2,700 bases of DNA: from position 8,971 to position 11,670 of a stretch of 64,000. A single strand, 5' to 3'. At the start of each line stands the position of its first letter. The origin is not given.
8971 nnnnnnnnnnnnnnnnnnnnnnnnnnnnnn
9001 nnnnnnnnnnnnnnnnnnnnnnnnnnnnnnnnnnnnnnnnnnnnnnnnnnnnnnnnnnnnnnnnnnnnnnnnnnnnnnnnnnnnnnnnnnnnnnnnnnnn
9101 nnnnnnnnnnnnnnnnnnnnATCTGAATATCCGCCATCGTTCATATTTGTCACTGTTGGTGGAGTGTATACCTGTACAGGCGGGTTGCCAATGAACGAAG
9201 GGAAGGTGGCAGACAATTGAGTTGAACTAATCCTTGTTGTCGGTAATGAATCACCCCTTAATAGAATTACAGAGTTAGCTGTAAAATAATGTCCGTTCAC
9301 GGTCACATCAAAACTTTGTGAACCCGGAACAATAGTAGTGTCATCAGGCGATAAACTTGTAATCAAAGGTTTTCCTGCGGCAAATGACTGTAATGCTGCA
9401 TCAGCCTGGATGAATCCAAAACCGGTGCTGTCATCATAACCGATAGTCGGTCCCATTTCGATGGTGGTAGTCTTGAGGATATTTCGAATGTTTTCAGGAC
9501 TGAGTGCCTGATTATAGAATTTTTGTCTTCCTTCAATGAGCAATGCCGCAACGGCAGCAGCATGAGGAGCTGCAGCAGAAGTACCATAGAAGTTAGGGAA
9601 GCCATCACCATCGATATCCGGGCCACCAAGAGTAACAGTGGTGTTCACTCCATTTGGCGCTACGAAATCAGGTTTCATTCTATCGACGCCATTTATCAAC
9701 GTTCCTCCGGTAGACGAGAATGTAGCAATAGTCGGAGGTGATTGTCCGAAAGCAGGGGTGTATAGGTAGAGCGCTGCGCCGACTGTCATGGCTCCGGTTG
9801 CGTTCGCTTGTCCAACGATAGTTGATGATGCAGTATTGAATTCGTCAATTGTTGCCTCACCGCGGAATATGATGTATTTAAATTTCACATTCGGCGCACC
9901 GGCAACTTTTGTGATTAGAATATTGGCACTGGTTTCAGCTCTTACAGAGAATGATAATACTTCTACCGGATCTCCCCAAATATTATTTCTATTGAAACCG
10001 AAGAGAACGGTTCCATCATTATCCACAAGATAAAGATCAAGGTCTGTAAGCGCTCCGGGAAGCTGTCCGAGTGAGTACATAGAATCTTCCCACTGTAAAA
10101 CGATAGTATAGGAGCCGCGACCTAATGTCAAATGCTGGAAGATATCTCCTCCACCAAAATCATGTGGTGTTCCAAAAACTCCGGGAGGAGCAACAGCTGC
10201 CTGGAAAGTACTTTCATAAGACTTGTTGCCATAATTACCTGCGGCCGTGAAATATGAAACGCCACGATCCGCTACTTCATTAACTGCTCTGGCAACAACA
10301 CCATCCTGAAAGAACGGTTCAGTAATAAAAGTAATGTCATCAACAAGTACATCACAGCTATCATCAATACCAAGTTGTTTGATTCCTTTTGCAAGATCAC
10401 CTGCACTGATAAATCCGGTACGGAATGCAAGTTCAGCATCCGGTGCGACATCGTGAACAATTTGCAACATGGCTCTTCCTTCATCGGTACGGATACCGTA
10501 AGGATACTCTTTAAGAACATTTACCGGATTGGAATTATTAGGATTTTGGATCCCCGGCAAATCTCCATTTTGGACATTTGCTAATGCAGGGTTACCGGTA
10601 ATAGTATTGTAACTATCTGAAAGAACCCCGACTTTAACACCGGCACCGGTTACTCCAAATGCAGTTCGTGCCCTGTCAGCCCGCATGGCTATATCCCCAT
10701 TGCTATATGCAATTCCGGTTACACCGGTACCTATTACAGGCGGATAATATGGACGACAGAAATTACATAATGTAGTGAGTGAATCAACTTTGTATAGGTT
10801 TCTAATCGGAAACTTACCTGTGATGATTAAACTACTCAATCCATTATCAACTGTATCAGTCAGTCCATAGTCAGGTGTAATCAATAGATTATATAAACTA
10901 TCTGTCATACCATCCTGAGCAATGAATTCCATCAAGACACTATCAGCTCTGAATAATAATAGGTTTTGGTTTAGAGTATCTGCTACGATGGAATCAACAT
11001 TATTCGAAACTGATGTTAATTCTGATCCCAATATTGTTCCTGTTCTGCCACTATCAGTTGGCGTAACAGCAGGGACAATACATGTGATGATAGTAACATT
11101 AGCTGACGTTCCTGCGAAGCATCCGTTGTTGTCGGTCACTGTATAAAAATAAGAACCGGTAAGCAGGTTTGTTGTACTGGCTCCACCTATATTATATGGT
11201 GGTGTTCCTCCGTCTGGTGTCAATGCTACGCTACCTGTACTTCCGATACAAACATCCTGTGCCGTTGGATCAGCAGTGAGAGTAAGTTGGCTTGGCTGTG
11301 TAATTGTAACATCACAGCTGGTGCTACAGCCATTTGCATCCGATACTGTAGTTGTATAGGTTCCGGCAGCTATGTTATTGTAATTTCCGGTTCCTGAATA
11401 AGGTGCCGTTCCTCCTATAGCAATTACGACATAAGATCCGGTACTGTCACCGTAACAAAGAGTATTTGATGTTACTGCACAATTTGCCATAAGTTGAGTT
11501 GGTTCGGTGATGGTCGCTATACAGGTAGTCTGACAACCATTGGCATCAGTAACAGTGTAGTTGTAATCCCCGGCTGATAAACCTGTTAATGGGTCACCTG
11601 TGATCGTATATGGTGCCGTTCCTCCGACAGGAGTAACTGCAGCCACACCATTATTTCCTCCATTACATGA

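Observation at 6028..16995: About 3650-aa T9SS cargo combining adhesin modules (LamG, PKD-like, SprB repeats) with a subtilase-like domain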

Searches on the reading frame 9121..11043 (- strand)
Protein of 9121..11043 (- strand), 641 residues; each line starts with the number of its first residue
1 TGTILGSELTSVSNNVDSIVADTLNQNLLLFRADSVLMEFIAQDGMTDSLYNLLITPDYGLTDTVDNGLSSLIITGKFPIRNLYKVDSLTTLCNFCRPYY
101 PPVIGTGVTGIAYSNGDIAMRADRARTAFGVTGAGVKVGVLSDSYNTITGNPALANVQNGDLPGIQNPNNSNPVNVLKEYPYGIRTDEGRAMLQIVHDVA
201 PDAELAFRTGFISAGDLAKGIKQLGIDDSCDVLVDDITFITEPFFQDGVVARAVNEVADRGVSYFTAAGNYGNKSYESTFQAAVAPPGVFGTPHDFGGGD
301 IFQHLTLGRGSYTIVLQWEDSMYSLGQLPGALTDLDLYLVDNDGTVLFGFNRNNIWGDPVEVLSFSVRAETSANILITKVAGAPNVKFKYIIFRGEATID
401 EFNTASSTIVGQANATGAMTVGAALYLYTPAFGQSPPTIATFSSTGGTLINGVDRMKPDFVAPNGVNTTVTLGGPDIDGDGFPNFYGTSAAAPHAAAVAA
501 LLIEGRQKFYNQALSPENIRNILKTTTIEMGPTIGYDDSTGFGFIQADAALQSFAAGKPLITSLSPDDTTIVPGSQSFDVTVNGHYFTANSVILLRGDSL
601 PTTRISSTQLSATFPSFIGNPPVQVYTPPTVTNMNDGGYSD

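Call 22: search_solved_structures(query=A2, max_evalue=1, show_alignments=2)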
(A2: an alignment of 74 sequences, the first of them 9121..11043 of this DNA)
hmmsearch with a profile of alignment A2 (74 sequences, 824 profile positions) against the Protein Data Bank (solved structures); distinct sequences matched with E-value up to 1: 177 (the best 60 are shown).
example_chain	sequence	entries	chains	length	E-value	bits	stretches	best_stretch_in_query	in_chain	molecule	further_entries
8ehe_A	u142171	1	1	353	2.5e-18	69.4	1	524-616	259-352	Mirolase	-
1r6v_A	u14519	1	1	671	4.2e-15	58.7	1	549-628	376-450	subtilisin-like serine protease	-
8jmw_A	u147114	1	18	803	1.3e-14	57.1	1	503-705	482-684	S8 family serine peptidase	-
4zoq_I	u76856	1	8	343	1e-12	50.8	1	551-618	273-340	Intracellular serine protease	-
9ues_B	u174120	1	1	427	5.8e-12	48.3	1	482-650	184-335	Subtilisin-like serine protease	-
3afg_A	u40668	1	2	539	1.4e-11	47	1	482-648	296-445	Subtilisin-like serine protease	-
5yl7_A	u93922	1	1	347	2.3e-11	46.3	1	529-620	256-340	Pseudoalteromonas arctica PAMC 21717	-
9rk9_B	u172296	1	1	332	3.5e-11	45.7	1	483-622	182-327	Subtilisin-like serine protease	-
1v6c_A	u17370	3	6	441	4.6e-11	45.3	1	530-616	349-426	alkaline serine protease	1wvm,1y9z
3ti9_A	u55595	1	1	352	6.8e-10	41.5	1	552-623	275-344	Serine protease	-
3ti7_A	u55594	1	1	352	7.2e-10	41.4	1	552-623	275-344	Basic extracellular subtilisin-like protease BprV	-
7eox_A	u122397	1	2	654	8.4e-10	41.2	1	501-616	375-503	Protease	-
3vta_A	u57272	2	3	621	1.2e-09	40.6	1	487-618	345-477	Cucumisin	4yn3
3lpd_A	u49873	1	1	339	2e-09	39.9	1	534-618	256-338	Acidic extracellular subtilisin-like protease AprV2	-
3lpa_A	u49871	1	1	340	2.1e-09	39.9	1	534-618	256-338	Acidic extracellular subtilisin-like protease AprV2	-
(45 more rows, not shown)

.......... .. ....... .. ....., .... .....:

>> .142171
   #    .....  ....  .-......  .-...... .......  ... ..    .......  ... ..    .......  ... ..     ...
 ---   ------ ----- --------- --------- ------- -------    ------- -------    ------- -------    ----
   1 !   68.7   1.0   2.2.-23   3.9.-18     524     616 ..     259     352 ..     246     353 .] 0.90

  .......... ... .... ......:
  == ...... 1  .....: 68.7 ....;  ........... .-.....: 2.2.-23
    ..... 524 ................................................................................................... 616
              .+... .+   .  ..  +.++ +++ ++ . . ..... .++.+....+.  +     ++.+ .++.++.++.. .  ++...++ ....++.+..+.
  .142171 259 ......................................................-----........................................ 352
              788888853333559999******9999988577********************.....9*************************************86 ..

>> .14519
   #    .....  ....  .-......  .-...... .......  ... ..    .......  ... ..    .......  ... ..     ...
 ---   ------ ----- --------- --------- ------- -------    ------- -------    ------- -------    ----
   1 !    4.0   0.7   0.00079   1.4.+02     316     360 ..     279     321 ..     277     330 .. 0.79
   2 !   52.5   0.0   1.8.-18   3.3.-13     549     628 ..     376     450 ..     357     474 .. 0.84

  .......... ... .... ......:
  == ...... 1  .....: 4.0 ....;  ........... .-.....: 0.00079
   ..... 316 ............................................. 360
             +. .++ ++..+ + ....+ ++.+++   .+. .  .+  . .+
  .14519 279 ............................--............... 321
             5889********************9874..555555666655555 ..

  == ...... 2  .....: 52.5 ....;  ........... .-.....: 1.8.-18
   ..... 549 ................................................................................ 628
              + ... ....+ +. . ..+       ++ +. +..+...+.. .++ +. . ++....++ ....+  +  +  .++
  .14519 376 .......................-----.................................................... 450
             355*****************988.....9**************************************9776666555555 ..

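Call 32: predict_structure(alignment_id=A2)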
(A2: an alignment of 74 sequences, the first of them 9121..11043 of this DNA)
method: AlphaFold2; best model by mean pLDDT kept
length: 641 residues; sequences in the alignment: 74
mean_pLDDT: 91.8   pTM: 0.83
mean pLDDT of the five models: 91.8, 90.9, 90.6, 90.0, 89.9
residues with pLDDT >= 90: 490; 70-90: 123; 50-70: 18; < 50: 10
segments of 3 or more residues with pLDDT < 50: 23-25, 102-107
pLDDT, mean of each block of 10 residues (from residue 1): 77 76 55 85 94 97 75 89 94 88 46 88 95 98 96 95 94 97 92 97 97 90 98 95 94 98 97 95 90 96 96 94 91 95 88 90 91 96 93 92 92 98 95 94 95 97 92 84 89 98 98 98 98 94 98 96 91 92 95 97 97 95 95 93 75
secondary structure, 60 per line:
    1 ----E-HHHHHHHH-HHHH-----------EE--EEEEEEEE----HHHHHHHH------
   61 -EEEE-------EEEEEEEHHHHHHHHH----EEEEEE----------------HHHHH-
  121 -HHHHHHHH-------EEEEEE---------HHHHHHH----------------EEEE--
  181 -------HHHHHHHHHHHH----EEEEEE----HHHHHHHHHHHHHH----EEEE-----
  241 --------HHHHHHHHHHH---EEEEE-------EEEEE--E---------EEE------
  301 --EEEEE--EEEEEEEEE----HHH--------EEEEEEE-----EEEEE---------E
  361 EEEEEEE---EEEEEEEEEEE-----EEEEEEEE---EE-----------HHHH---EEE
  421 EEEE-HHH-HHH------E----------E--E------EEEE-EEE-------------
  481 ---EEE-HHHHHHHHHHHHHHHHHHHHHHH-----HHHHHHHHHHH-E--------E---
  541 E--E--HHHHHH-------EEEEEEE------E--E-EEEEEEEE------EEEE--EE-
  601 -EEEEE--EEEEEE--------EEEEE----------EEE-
elements in order: H7-14 H16-19 E35-42 H47-54 E62-65 E73-79 H80-88 E93-98 H115-119 H122-129 E137-142 H152-158 E175-178 H188-199 E204-209 H214-227 E232-235 H249-259 E263-267 E275-279 E292-294 E303-307 E310-318 E334-340 E346-350 E360-367 E371-381 E387-394 H411-414 E418-424 E460-463 E465-467 E484-486 H488-510 H516-526 H547-552 E560-566 E578-585 E592-595 E602-606 E609-614 E623-627 E638-640
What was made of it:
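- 9841..10221 (-): Beta-sandwich (jelly-roll) insert of about 130 aa between the oxyanion Asn and the Ser nucleophile (residues 2259-2385). call 32.
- On Peptidase family S8 (subtilases): AF2 pLDDT 91.8 (call 32).
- On Csp-type subtilases: Beta-sandwich at 2259-2385 and prodomain fold at 2019-2082 (call 32).
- It shows a beta-alpha-beta-beta-alpha-beta prodomain, a low-confidence linker at 2086-2091, a helix starting exactly at E2172 and a helix starting at T2472/S2473 (call 32).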

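Call 34: fold_search(model_id=the predicted structure, library=pdb)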
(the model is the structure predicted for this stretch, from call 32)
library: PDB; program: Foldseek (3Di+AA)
matches with E <= 10: 1587; with E <= 0.001: 156
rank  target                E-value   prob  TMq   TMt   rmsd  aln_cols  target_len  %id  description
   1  9pr8_C                4.5e-17  1.00  0.46  0.52  23.0       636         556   13  Crystal Structure of the Clostridiodes difficile CspC-CspA heterodimer. (released 2026-01-21)
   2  4i0w_B                5.4e-17  1.00  0.43  0.57  10.3       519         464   14  Structure of the Clostridium Perfringens CspB protease (released 2013-04-03)
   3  9pr9_A                6.1e-17  1.00  0.43  0.50  23.6       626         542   15  Crystal structure of the Clostridiodes difficile CspA homodimer (released 2026-01-21)
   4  4i0w_D                9.1e-17  1.00  0.42  0.55  10.5       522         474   14  Structure of the Clostridium Perfringens CspB protease (released 2013-04-03)
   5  9pr9_C                9.6e-17  1.00  0.43  0.49  23.5       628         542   14  Crystal structure of the Clostridiodes difficile CspA homodimer (released 2026-01-21)
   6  9pr8_B                1.1e-15  1.00  0.41  0.48  23.9       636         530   14  Crystal Structure of the Clostridiodes difficile CspC-CspA heterodimer. (released 2026-01-21)
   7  9pr8_A                1.6e-15  1.00  0.43  0.50  23.3       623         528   13  Crystal Structure of the Clostridiodes difficile CspC-CspA heterodimer. (released 2026-01-21)
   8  6mw4                  1.8e-15  1.00  0.41  0.47  23.7       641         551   12  Structure of pseudoprotease CspC from Clostridioides difficile (released 2019-06-26)
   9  9pr8_D                4.6e-15  1.00  0.44  0.50  23.2       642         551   12  Crystal Structure of the Clostridiodes difficile CspC-CspA heterodimer. (released 2026-01-21)
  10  9pr9_B                3.4e-14  1.00  0.41  0.51   7.0       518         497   16  Crystal structure of the Clostridiodes difficile CspA homodimer (released 2026-01-21)
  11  9pr9_D                3.9e-14  1.00  0.41  0.51   7.1       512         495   16  Crystal structure of the Clostridiodes difficile CspA homodimer (released 2026-01-21)
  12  7am7_A                1.3e-13  1.00  0.36  0.82   4.5       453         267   16  Crystal structure of Peptiligase mutant - M222P/L217H/A225N/F189W/N218D (released 2021-02-17)
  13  7bj3                  1.6e-13  1.00  0.31  0.22  21.7       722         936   11  ScpA from Streptococcus pyogenes, S512A active site mutant (released 2021-05-12)
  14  1wmd                  2.2e-13  1.00  0.37  0.53  15.4       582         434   15  Crystal Structure of alkaline serine protease KP-43 from Bacillus sp. KSM-KP43 (1.30 angstrom, 100 K) (released 2004-09-14)
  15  7am8                  2.7e-13  1.00  0.35  0.81   5.4       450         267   16  Crystal structure of Omniligase mutant W189F (released 2021-02-17)
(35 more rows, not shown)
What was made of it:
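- On Csp-type subtilases: Csp structures are the top hits (call 34).
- Closest known: Clostridial Csp germination subtilases. Same: They are the best structural matches (Foldseek E about 5e-17, probability 1.00, call 34).
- Foldseek's top hits are CspB, CspA and CspC followed by subtilisins, all at probability 1.00 (call 34). Pseudoproteases CspC and CspA are among the best structural matches (call 34).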

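Call 59: search_protein_representatives(alignment_id=A2)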
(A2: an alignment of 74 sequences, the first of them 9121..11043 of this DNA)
Query: 74 sequences, 824 profile positions. Proteins with E-value up to 0.001 (for the whole library): 61223; up to 1e-10: 16001; up to 1e-30: 7480. The best 150 are listed.
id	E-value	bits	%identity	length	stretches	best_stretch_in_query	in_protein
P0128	0.0e+00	1035.8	-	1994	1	33-802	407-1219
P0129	5.6e-299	1011.0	-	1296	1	53-791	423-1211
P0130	4.7e-295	998.0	-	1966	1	56-795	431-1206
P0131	1.4e-290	983.2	-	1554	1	32-784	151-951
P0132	1.7e-289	979.6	-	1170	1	52-733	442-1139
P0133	5.7e-289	977.9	-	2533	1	33-802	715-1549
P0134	2.7e-287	972.3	-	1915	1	44-790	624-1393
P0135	6.6e-285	964.4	-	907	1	20-736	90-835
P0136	5.5e-284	961.4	-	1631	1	44-733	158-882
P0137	2.1e-282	956.1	-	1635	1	52-791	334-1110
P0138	2.5e-282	955.9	-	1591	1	56-790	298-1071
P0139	4.5e-281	951.7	-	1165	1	43-787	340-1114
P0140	1.6e-280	949.9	-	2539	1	48-791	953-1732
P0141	2.7e-280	949.2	-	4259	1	46-791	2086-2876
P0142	1.9e-279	946.3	-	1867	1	57-790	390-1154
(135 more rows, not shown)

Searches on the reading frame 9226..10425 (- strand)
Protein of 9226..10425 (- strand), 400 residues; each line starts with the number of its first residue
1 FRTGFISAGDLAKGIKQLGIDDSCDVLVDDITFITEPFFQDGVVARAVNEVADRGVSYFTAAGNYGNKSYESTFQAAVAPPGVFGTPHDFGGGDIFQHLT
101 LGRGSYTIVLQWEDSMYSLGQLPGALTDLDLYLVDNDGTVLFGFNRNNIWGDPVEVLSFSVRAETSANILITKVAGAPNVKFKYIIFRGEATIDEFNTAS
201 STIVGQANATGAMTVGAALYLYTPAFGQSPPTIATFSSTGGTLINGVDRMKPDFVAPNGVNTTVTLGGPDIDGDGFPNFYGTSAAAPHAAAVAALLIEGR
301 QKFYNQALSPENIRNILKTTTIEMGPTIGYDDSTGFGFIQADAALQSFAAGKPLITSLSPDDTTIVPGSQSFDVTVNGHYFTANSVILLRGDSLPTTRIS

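Call 9: search_protein_families(library=pfam, proteins=[window:9226-10425:-], max_evalue=1)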
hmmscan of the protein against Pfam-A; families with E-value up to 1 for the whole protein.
window:9226-10425:- (400 aa): 2 families
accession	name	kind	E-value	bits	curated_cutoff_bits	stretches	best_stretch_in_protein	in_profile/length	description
PF00082.27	Peptidase_S8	-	1.1e-17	64.7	21.8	1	198-336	159-287/288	Subtilase family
PF03905.18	Corona_NS4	-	0.056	13.9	25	0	312-338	14-39/45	Coronavirus non-structural protein NS4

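Call 75: search_protein_families(library=ncbifam, proteins=[window:9226-10425:-], max_evalue=0.1)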
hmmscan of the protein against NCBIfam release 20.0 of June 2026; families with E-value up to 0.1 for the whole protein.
window:9226-10425:- (400 aa): 5 families
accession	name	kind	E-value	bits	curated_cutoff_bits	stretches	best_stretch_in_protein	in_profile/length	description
TIGR03921.1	T7SS_mycosin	equivalog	1.6e-11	43.9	278.75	1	262-348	208-288/353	type VII secretion-associated serine protease mycosin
NF058597.1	CoaZ_rpt_PGGG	domain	4.3e-08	33.1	30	1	352-400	2-48/88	choice-of-anchor Z repeating domain-containing protein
NF040809.1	germ_prot_CspBA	exception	0.0098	13.5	1250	1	232-340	417-517/1099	bifunctional germination protease/germinant receptor pseudoprotease CspBA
NF040553.1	SGO_0316_fam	subfamily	0.033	11.8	1400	1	249-322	666-732/1486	SGO_0316/SGO_0317 family LPXTG-anchored serine peptidase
NF051851.1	AtpSerPepEprS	equivalog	0.061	11.3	1700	0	271-346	292-364/988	autotransporter serine peptidase EprS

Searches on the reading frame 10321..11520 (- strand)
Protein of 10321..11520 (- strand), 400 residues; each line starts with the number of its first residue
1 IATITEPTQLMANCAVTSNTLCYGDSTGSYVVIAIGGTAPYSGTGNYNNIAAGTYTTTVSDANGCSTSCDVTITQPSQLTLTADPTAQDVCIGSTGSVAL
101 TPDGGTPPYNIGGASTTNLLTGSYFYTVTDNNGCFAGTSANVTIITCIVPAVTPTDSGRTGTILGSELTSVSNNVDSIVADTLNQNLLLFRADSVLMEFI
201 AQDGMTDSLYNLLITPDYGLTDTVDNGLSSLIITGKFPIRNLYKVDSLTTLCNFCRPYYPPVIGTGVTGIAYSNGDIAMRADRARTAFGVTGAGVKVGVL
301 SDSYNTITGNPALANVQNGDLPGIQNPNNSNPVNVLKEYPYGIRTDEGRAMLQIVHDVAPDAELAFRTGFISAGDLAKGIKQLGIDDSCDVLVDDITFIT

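Call 9: search_protein_families(library=pfam, proteins=[window:10321-11520:-], max_evalue=1)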
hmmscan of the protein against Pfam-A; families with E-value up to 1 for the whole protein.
window:10321-11520:- (400 aa): 2 families
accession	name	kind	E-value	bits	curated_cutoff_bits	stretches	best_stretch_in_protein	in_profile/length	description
PF13573.12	SprB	-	2.6e-07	30.6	28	2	86-110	4-29/37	SprB repeat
PF23664.1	Ig_Pom152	-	0.18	12.6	27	0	77-112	5-39/106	Nucleoporin pom152-like, immunoglobulin-like domain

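Call 75: search_protein_families(library=ncbifam, proteins=[window:10321-11520:-], max_evalue=0.1)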
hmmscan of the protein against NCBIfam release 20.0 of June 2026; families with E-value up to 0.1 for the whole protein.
window:10321-11520:- (400 aa): 0 families
